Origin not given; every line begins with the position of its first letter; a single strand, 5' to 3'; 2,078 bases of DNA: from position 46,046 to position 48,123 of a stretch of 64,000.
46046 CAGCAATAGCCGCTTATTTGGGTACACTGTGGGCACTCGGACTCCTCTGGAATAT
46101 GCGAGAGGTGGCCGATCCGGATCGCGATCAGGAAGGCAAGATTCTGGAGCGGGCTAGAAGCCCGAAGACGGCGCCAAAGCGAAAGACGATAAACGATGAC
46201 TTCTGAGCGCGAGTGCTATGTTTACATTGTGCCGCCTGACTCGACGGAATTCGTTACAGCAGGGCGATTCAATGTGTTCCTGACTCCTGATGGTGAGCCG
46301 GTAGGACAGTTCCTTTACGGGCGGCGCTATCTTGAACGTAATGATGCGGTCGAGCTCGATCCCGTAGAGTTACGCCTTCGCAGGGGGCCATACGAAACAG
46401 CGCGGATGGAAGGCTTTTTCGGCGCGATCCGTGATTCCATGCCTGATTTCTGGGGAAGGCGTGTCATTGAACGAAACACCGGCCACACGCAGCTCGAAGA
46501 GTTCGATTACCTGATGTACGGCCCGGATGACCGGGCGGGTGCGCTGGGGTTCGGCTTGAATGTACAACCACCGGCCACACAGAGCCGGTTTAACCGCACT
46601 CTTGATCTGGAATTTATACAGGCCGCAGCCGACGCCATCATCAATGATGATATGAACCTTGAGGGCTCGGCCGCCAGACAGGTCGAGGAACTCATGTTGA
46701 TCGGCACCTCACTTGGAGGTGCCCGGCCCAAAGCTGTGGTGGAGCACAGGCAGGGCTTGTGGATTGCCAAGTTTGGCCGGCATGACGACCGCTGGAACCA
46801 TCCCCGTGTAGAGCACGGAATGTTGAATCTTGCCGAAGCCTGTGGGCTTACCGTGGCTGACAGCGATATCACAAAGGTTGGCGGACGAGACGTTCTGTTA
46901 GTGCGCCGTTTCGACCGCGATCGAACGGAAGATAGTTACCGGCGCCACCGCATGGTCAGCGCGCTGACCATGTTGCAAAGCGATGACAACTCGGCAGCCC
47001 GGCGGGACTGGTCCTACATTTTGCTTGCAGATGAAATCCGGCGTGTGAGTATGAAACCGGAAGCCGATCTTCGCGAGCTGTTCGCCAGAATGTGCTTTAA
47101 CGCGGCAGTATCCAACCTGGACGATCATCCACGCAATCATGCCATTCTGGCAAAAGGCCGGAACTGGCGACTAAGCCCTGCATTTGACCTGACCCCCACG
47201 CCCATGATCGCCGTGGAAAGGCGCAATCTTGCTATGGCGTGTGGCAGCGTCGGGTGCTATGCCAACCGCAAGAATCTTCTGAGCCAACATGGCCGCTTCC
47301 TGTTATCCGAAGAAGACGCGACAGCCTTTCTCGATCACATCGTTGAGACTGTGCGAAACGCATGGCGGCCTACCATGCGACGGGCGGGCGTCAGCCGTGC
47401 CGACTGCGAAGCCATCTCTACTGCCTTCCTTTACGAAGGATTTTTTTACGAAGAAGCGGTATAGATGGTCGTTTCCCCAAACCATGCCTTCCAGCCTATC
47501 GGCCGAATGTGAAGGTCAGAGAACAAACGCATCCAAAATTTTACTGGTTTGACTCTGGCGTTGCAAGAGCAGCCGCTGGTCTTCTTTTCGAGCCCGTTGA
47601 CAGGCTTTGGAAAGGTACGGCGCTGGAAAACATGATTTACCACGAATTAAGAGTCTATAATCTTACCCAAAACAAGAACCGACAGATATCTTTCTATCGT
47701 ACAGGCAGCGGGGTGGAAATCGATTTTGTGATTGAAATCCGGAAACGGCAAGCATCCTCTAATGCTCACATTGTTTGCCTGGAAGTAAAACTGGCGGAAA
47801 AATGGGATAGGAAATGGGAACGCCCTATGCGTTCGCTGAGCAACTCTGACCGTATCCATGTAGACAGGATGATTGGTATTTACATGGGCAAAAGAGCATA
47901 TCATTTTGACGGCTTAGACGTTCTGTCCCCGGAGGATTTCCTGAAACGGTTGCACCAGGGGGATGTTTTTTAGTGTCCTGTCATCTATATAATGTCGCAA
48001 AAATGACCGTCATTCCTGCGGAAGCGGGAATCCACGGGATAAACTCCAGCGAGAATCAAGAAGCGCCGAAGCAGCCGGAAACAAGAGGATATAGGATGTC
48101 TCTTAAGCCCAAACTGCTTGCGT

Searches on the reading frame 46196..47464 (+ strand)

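Call 65: search_protein_families(library=pfam, proteins=[window:46196-47464:+], max_evalue=0.001)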
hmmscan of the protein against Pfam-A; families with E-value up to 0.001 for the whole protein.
window:46196-47464:+ (422 aa): 2 families
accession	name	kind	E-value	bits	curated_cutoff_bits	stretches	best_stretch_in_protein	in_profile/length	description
PF07804.18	HipA_C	-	1.1e-46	159.6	30.5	1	171-390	1-213/213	HipA-like C-terminal domain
PF13657.11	Couple_hipA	-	1.6e-06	29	22.5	1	32-119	16-98/99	HipA N-terminal domain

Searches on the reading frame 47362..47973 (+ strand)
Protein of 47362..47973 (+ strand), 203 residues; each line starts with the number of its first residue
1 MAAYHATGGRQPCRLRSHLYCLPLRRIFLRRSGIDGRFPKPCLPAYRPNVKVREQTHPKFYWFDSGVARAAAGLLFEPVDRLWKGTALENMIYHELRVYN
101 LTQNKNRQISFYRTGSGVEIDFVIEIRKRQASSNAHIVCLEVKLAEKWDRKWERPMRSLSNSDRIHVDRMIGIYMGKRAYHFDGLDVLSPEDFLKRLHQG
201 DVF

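Call 65: search_protein_families(library=pfam, proteins=[window:47362-47973:+], max_evalue=0.001)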
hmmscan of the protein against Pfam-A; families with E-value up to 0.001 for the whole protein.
window:47362-47973:+ (203 aa): 1 family
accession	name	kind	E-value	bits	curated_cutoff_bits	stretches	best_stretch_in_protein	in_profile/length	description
PF13635.12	DUF4143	-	2.5e-16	60.3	28.1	1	42-144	62-159/160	Domain of unknown function (DUF4143)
